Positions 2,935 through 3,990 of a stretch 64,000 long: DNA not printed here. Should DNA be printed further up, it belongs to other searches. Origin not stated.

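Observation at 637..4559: MoxR AAA + CoxE-like VWA + CooC-like ATPase triad with no adjacent target enzyme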

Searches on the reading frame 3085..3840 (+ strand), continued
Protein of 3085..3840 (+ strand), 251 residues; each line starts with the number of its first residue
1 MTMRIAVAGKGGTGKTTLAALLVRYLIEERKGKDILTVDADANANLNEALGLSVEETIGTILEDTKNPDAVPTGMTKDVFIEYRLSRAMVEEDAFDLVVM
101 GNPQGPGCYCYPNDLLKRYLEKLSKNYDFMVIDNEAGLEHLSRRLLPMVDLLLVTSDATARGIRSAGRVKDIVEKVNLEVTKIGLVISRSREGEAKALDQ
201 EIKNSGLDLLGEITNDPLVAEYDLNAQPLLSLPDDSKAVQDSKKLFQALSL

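Call 74: search_protein_families(library=ncbifam, proteins=[L127:10019-10837:+, L127:10955-12073:+, L127:6630-9029:+, L167:10040-10840:+, L167:10806-11972:+, L167:12106-13149:+, L167:6020-8395:+, L099:10037-10816:+, L099:10879-12000:+, L096:10001-10813:+], max_evalue=1e-20)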
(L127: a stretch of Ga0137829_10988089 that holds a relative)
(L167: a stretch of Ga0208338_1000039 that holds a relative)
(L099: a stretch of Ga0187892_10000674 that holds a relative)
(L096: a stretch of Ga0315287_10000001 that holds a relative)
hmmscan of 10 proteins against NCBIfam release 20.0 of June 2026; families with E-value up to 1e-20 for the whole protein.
L127:10019-10837:+ (273 aa): 1 family
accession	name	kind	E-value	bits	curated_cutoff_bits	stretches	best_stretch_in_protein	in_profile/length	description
NF047784.1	MadB_ATPase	equivalog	1.4e-84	283.8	475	1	4-257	4-271/298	MadB family AAA-type ATPase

L127:10955-12073:+ (372 aa): 0 families

L127:6630-9029:+ (799 aa): 13 families
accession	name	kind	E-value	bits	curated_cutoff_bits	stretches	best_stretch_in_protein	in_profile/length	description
NF041018.1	glyceraldDH_alpha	equivalog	3.3e-208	693.7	790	1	16-793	3-740/741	glyceraldehyde dehydrogenase subunit alpha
TIGR02416.1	CO_dehy_Mo_lg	equivalog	2e-201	671.1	991.15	1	24-796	1-770/770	aerobic carbon-monoxide dehydrogenase large subunit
NF040766.1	CODH_aero_grp5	exception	2.1e-192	641.3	950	2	15-623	4-594/785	aerobic carbon-monoxide dehydrogenase large subunit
NF043082.1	XdhA_XDHase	equivalog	1.8e-129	433.1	780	1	16-798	1-753/758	xanthine dehydrogenase subunit XdhA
NF007426.0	PRK09970.1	equivalog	1.3e-123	413.7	916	1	15-798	5-756/761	xanthine dehydrogenase molybdenum-binding subunit XdhA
TIGR03194.1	4hydrxCoA_A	equivalog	4.5e-113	379.2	994.55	1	26-797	7-746/746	4-hydroxybenzoyl-CoA reductase subunit alpha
NF045668.1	pterin_aldehy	equivalog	4.6e-87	293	1100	1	14-798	173-905/905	molybdopterin-dependent aldehyde oxidoreductase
TIGR03196.1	pucD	equivalog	7e-84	282.6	783.65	1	16-774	3-740/763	xanthine dehydrogenase subunit D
TIGR03311.1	Se_dep_XDH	equivalog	9.2e-74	248.9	830.45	1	13-421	159-547/848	selenium-dependent xanthine dehydrogenase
TIGR02965.1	xanthine_xdhB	equivalog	2.1e-73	247.7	849.5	1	20-798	5-755/758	xanthine dehydrogenase molybdopterin binding subunit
TIGR03313.1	Se_sel_red_Mo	hypoth_equivalog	1.6e-72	244.5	1101.9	1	223-797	400-949/951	molybdopterin-dependent oxidoreductase Mo/Fe-S-binding subunit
NF041671.1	peri_hyde_PaoC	equivalog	4.8e-67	226.9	1180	1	15-793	17-727/735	aldehyde oxidoreductase molybdenum-binding subunit PaoC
TIGR02969.1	mam_aldehyde_ox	subfamily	4.6e-45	153.6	1912.3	1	16-796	576-1306/1330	aldehyde oxidase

L167:10040-10840:+ (267 aa): 1 family
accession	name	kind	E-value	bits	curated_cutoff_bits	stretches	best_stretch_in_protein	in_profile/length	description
NF047784.1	MadB_ATPase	equivalog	3.3e-81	272.7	475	1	1-265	16-295/298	MadB family AAA-type ATPase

L167:10806-11972:+ (388 aa): 1 family
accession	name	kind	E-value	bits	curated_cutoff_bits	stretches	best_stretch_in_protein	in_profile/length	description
NF047783.1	VWA_dom_MadC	equivalog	5.9e-27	94.7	600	0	139-346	248-454/498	MadC family VWA domain-containing protein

L167:12106-13149:+ (347 aa): 2 families
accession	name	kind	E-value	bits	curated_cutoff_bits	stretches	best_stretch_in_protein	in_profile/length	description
NF045664.1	XdhC_rel_AOR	equivalog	1.8e-63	214.9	350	1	5-344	2-344/346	XdhC family aldehyde oxidoreductase maturation factor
TIGR02964.1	xanthine_xdhC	equivalog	3.3e-23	82.5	161.6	1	20-339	2-244/246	xanthine dehydrogenase accessory protein XdhC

L167:6020-8395:+ (791 aa): 13 families
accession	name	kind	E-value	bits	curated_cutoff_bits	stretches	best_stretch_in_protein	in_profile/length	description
TIGR02416.1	CO_dehy_Mo_lg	equivalog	0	1257.2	991.15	1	23-782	1-769/770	aerobic carbon-monoxide dehydrogenase large subunit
NF041018.1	glyceraldDH_alpha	equivalog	9.9e-185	616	790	1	15-780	3-740/741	glyceraldehyde dehydrogenase subunit alpha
NF040766.1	CODH_aero_grp5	exception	1.1e-161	539.7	950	2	15-611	5-591/785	aerobic carbon-monoxide dehydrogenase large subunit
NF043082.1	XdhA_XDHase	equivalog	4.2e-120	402.1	780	1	16-789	2-757/758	xanthine dehydrogenase subunit XdhA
TIGR03194.1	4hydrxCoA_A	equivalog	2.4e-116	390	994.55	1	30-784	12-746/746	4-hydroxybenzoyl-CoA reductase subunit alpha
NF007426.0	PRK09970.1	equivalog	4e-114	382.3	916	1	15-789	6-760/761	xanthine dehydrogenase molybdenum-binding subunit XdhA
TIGR03196.1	pucD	equivalog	4.1e-84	283.4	783.65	1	16-763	4-740/763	xanthine dehydrogenase subunit D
TIGR03311.1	Se_dep_XDH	equivalog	1.6e-70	238.2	830.45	1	12-582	159-687/848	selenium-dependent xanthine dehydrogenase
NF045668.1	pterin_aldehy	equivalog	7.5e-67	226.1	1100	1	31-783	191-903/905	molybdopterin-dependent aldehyde oxidoreductase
TIGR03313.1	Se_sel_red_Mo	hypoth_equivalog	5.7e-62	209.6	1101.9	1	178-763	365-931/951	molybdopterin-dependent oxidoreductase Mo/Fe-S-binding subunit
NF041671.1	peri_hyde_PaoC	equivalog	3e-61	207.8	1180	1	16-783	19-730/735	aldehyde oxidoreductase molybdenum-binding subunit PaoC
TIGR02965.1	xanthine_xdhB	equivalog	3.3e-61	207.4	849.5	1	18-782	4-752/758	xanthine dehydrogenase molybdopterin binding subunit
TIGR02969.1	mam_aldehyde_ox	subfamily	7.5e-31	106.5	1912.3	1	15-762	576-1278/1330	aldehyde oxidase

L099:10037-10816:+ (260 aa): 1 family
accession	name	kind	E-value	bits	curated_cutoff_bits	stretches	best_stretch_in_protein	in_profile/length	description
NF047784.1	MadB_ATPase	equivalog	1.8e-78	263.7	475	1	2-245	16-273/298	MadB family AAA-type ATPase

L099:10879-12000:+ (373 aa): 1 family
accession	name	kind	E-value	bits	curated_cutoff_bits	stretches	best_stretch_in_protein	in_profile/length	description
NF047783.1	VWA_dom_MadC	equivalog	5.2e-34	117.9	600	1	125-332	249-455/498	MadC family VWA domain-containing protein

L096:10001-10813:+ (271 aa): 1 family
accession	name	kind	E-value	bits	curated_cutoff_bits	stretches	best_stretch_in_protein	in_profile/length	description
NF047784.1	MadB_ATPase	equivalog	6e-81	271.9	475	1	1-268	7-292/298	MadB family AAA-type ATPase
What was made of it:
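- Closest known: NCBIfam MadB. Different: A genuine CoxD scores the same on MadB (272 bits, call 74), so the hit only marks the broad subfamily.
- Tried and rejected: A genuine CoxD scores the same on MadB (call 74), so the hit was set aside as merely the nearest model.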

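Call 81: find_homologous_proteins(query=L074:5103-6419:+, max_evalue=1e-10)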
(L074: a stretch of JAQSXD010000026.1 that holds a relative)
Query L074:5103-6419:+ (438 aa): 104 proteins with E <= 1e-10 among 8000 candidates.
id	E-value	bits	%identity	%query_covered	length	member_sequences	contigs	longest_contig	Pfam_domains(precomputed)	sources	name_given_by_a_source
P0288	5.3e-281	949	100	100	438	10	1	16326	PF05762.21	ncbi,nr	ncbi:MAG: hypothetical protein K0Q48_514 [Bacillota bacterium]|nr:hypothetical protein [Bacillota ba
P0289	9.7e-221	751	77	100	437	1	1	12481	PF05762.21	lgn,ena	-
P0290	1.0e-215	734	76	100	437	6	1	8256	PF05762.21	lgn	-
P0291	4.4e-210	716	74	100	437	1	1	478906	PF05762.21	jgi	jgi:uncharacterized protein with von Willebrand factor type A (vWA) domain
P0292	2.2e-209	713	74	100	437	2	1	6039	PF05762.21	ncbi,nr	ncbi:MAG TPA: VWA domain-containing protein [Anaerovoracaceae bacterium]|nr:VWA domain-containing pr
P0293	2.5e-208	710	74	100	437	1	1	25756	PF05762.21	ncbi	-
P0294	3.7e-208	709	74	100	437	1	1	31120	PF05762.21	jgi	-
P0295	1.3e-207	707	74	100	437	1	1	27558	PF05762.21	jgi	-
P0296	2.0e-207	707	73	100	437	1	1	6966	PF05762.21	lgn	-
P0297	5.4e-207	706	74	100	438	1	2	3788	PF05762.21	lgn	-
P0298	2.7e-206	703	74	100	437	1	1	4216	PF05762.21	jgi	-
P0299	6.4e-206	702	71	100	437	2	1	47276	PF05762.21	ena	-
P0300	1.1e-205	701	71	100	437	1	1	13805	PF05762.21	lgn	-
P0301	1.5e-205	701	73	100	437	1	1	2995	PF05762.21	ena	-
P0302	2.5e-204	697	73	100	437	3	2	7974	PF05762.21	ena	-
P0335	3.9e-121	423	46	98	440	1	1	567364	PF05762.21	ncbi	-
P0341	4.7e-119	416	47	98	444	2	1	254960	PF05762.21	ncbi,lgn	ncbi:MAG: vWA domain-containing protein [Acetivibrionales bacterium]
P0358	9.3e-106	372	43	99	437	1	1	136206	PF05762.21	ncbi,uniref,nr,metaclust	ncbi:VWA domain containing CoxE-like protein [Oxobacter pfennigii]|uniref:VWA domain containing CoxE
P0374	6.7e-61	225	31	98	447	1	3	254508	PF05762.21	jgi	jgi:uncharacterized protein with von Willebrand factor type A (vWA) domain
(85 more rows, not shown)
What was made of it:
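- Tried and rejected: Those came from a homologue search with the L074 VWA protein (call 81).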

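Call 82: find_encoding_contigs(protein=P0291, flank=10000, max_places=1)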
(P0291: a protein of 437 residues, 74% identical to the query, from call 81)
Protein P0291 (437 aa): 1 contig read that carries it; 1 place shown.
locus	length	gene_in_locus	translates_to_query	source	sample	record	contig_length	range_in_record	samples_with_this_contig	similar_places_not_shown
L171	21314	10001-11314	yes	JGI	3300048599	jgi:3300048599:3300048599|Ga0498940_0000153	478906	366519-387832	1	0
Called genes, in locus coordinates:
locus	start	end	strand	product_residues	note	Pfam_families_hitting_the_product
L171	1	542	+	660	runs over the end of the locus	PF03063:Prismane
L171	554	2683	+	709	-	PF18537:CODH_A_N, PF03598:CdhC, PF19436:ACS_CODH_B_C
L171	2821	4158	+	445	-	PF04060:FeS, PF03599:CdhD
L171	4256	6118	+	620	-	PF00111:Fer2, PF17650:RACo_linker, PF17651:Raco_middle, PF14574:RACo_C_ter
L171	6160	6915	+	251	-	PF00142:Fer4_NifH (faint), PF01656:CbiA, PF13614:AAA_31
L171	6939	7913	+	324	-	PF03599:CdhD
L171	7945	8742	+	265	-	PF00809:Pterin_bind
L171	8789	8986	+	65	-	PF10133:CooT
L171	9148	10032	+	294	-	PF00004:AAA, PF07724:AAA_2 (weak), PF07726:AAA_3 (faint), PF07728:AAA_5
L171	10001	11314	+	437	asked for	PF05762:VWA_CoxE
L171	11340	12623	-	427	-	PF10114:PocR, PF00165:HTH_AraC, PF12833:HTH_18, PF00165:HTH_AraC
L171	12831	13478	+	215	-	PF02607:B12-binding_2, PF02310:B12-binding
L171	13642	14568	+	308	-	PF06253:MTTB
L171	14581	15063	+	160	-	PF06253:MTTB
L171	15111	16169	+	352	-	PF09505:Dimeth_Pyl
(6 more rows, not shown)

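Call 83: find_encoding_contigs(protein=P0358, flank=10000, max_places=1)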
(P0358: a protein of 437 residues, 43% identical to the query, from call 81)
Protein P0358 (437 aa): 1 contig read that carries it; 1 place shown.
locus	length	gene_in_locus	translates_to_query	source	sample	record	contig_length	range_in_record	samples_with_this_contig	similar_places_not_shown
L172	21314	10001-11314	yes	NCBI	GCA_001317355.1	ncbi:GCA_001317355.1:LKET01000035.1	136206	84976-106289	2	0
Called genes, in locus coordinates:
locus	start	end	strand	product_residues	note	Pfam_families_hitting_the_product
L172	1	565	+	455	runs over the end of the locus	PF14397:ATPgrasp_ST (faint), PF14398:ATPgrasp_YheCD, PF02955:GSH-S_ATP (faint), PF03133:TTL (weak)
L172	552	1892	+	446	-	PF14398:ATPgrasp_YheCD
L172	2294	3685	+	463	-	PF01336:tRNA_anti-codon, PF00152:tRNA-synt_2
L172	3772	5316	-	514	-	PF01946:Thi4 (weak), PF00890:FAD_binding_2 (weak), PF01134:GIDA (faint), PF01266:DAO, PF07992:Pyr_redox_2 (faint), PF12831:FAD_oxidored (weak), PF13450:NAD_binding_8 (weak), PF00355:Rieske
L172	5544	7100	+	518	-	PF00005:ABC_tran, PF02463:SMC_N (faint), PF13304:AAA_21 (faint), PF13555:AAA_29 (faint), PF12848:ABC_tran_Xtn, PF00005:ABC_tran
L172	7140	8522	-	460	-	PF13347:MFS_2, PF07690:MFS_1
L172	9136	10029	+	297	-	PF00004:AAA, PF07724:AAA_2, PF07726:AAA_3 (faint), PF07728:AAA_5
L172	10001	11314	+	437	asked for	PF05762:VWA_CoxE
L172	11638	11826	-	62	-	PF10133:CooT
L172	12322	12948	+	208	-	PF12654:DUF3786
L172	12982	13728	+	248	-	PF00142:Fer4_NifH (weak), PF01656:CbiA, PF02374:ArsA_ATPase, PF06564:CBP_BcsQ (faint), PF10609:ParA, PF13614:AAA_31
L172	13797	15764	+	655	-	PF03063:Prismane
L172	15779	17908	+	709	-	PF18537:CODH_A_N, PF03598:CdhC, PF19436:ACS_CODH_B_C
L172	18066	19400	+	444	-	PF04060:FeS, PF03599:CdhD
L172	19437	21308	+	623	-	PF00111:Fer2, PF17650:RACo_linker, PF17651:Raco_middle, PF14574:RACo_C_ter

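Call 84: find_encoding_contigs(protein=P0335, flank=10000, max_places=1)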
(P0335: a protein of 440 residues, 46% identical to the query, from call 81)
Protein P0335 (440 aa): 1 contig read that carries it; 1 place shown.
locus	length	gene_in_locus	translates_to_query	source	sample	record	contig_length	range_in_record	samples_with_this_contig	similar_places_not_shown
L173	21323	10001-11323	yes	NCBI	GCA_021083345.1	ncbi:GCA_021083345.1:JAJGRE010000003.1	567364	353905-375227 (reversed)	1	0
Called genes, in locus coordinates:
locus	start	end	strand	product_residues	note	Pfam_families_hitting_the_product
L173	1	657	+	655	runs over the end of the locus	PF03063:Prismane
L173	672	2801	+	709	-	PF18537:CODH_A_N, PF03598:CdhC, PF19436:ACS_CODH_B_C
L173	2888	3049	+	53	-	-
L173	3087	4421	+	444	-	PF04060:FeS, PF03599:CdhD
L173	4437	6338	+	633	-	PF00111:Fer2, PF17650:RACo_linker, PF17651:Raco_middle, PF14574:RACo_C_ter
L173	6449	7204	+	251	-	PF01656:CbiA, PF13614:AAA_31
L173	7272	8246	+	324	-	PF03599:CdhD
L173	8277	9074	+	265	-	PF00809:Pterin_bind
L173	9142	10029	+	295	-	PF00004:AAA, PF07724:AAA_2 (faint), PF07726:AAA_3 (faint), PF07728:AAA_5, PF13401:AAA_22 (weak)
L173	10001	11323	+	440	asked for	PF05762:VWA_CoxE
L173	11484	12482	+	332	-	PF00070:Pyr_redox (weak), PF00890:FAD_binding_2 (weak), PF01134:GIDA (weak), PF01266:DAO, PF01494:FAD_binding_3 (weak), PF01593:Amino_oxidase (weak), PF03486:HI0933_like (weak), PF13450:NAD_binding_8, +2 more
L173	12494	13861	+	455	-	PF12838:Fer4_7 (faint), PF00037:Fer4 (faint), PF12837:Fer4_6 (faint), PF13237:Fer4_10 (weak), PF14697:Fer4_21 (weak), PF13187:Fer4_9 (weak), PF13484:Fer4_16 (faint), PF02662:FlpD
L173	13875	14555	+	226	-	PF12225:DUF5981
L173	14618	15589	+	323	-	PF02219:MTHFR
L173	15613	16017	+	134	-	PF13534:Fer4_17, PF13237:Fer4_10 (weak), PF12838:Fer4_7 (weak), PF13183:Fer4_8, PF13187:Fer4_9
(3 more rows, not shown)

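Call 88: find_encoding_contigs(protein=P0341, flank=10000, max_places=1)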
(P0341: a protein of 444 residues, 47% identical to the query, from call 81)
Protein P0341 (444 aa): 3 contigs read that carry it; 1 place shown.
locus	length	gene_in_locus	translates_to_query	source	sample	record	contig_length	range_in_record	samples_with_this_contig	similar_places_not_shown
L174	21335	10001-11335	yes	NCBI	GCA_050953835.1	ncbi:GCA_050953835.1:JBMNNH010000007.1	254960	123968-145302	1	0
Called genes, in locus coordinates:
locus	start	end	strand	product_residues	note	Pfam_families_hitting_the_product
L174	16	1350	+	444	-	PF01734:Patatin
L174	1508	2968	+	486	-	PF14488:DUF4434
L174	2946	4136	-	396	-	PF04015:DUF362, PF00037:Fer4 (faint), PF12797:Fer4_2 (faint), PF12837:Fer4_6 (weak), PF13237:Fer4_10 (weak), PF12838:Fer4_7 (faint)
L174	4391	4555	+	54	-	-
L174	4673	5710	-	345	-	PF01380:SIS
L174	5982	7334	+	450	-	PF01743:PolyA_pol, PF12627:PolyA_pol_RNAbd, PF01966:HD, PF13735:tRNA_NucTran2_2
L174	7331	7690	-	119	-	-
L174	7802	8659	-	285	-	PF01545:Cation_efflux, PF16916:ZT_dimer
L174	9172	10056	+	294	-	PF00004:AAA, PF07724:AAA_2 (weak), PF07726:AAA_3 (faint), PF07728:AAA_5, PF13401:AAA_22 (weak)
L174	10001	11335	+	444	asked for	PF05762:VWA_CoxE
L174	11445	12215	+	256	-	PF00106:adh_short, PF13561:adh_short_C2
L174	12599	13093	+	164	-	PF05198:IF3_N, PF00707:IF3_C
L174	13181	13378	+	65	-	PF01632:Ribosomal_L35p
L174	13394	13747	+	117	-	PF00453:Ribosomal_L20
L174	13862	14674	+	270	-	PF22435:MRM3-like_sub_bind, PF08032:SpoU_sub_bind, PF00588:SpoU_methylase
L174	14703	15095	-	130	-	PF14276:DUF4363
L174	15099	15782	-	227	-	PF04239:DUF421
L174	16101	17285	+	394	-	PF13412:HTH_24, PF00480:ROK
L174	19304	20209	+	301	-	PF02653:BPD_transp_2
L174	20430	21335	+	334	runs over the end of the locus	PF00532:Peripla_BP_1, PF13407:Peripla_BP_4, PF13458:Peripla_BP_6 (weak), PF13377:Peripla_BP_3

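Call 89: find_encoding_contigs(protein=P0374, flank=10000, max_places=1)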
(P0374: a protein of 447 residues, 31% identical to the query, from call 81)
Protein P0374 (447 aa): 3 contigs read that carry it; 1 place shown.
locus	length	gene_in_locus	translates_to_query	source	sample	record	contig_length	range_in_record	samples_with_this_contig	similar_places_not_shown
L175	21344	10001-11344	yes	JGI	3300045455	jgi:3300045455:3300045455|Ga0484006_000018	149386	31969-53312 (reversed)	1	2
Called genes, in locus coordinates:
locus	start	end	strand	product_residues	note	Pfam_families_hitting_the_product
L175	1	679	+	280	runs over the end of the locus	PF02754:CCG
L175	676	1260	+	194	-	PF00890:FAD_binding_2 (weak), PF01266:DAO (weak), PF07992:Pyr_redox_2 (weak), PF12831:FAD_oxidored, PF13450:NAD_binding_8 (weak)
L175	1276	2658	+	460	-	PF13187:Fer4_9 (faint), PF13484:Fer4_16 (faint), PF13534:Fer4_17 (faint), PF00037:Fer4, PF12837:Fer4_6 (weak), PF12838:Fer4_7, PF13183:Fer4_8 (weak), PF14697:Fer4_21, +3 more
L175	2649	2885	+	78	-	PF02662:FlpD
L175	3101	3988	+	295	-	PF13187:Fer4_9 (faint), PF13237:Fer4_10 (faint), PF13183:Fer4_8 (weak), PF13534:Fer4_17 (weak)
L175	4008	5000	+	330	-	PF13187:Fer4_9 (faint), PF14697:Fer4_21 (faint), PF12838:Fer4_7 (faint), PF12797:Fer4_2 (faint), PF13183:Fer4_8 (faint), PF17179:Fer4_22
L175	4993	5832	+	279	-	PF00175:NAD_binding_1, PF10418:DHODB_Fe-S_bind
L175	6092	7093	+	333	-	PF01699:Na_Ca_ex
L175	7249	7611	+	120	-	PF06133:Com_YlbF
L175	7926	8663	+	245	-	PF00027:cNMP_binding, PF13545:HTH_Crp_2, PF00325:Crp (weak)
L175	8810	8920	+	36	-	-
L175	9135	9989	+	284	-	PF05496:RuvB_N (faint), PF13401:AAA_22 (weak), PF00004:AAA, PF07724:AAA_2 (faint), PF07726:AAA_3 (faint), PF07728:AAA_5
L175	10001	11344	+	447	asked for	PF05762:VWA_CoxE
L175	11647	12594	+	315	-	PF00480:ROK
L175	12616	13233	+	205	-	PF00596:Aldolase_II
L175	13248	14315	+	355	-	-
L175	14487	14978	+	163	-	PF02381:MraZ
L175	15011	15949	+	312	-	PF01795:Methyltransf_5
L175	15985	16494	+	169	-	PF04977:DivIC (faint)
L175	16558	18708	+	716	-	PF03717:PBP_dimer, PF00905:Transpeptidase, PF03793:PASTA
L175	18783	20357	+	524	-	PF01225:Mur_ligase, PF08245:Mur_ligase_M, PF02875:Mur_ligase_C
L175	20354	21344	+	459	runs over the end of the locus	PF01225:Mur_ligase (weak), PF08245:Mur_ligase_M, PF02875:Mur_ligase_C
